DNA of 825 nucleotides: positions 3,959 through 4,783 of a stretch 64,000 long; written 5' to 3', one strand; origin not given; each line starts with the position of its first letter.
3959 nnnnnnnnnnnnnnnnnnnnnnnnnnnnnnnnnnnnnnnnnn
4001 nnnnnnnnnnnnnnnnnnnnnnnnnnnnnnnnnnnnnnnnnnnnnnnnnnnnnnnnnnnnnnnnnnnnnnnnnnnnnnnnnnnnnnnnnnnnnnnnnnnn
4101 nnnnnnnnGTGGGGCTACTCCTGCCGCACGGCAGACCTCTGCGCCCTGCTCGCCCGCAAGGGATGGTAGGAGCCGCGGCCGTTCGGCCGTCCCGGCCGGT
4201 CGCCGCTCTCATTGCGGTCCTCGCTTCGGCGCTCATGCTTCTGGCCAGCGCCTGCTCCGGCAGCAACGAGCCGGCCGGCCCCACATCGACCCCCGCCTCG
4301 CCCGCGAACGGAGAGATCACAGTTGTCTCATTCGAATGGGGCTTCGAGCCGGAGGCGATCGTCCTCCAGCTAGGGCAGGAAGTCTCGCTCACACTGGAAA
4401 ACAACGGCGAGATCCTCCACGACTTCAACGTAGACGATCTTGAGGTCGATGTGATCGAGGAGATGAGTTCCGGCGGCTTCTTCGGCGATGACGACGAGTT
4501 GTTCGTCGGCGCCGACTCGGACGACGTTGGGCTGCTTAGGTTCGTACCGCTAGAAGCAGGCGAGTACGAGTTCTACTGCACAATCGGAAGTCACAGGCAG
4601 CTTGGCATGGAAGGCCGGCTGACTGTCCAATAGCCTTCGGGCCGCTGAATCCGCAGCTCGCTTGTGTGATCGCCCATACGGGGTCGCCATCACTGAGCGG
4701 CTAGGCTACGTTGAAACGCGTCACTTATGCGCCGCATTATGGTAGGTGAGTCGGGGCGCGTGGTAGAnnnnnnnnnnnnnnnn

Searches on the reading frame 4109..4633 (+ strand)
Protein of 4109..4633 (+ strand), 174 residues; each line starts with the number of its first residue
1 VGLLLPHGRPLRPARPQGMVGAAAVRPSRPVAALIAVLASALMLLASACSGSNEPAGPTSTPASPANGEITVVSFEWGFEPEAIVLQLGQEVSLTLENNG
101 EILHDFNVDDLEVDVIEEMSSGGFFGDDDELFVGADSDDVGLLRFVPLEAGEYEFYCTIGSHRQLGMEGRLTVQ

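Call 25: search_protein_families(library=pfam, proteins=[window:4109-4633:+])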
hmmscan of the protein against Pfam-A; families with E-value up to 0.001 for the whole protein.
window:4109-4633:+ (174 aa): 2 families
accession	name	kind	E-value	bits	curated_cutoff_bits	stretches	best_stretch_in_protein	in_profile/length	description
PF13473.12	Cupredoxin_1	-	7.6e-09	36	27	1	54-114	16-67/104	Cupredoxin-like domain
PF00127.26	Copper-bind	-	8.1e-05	23.4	21.2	1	77-174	12-99/99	Copper binding proteins, plastocyanin/azurin family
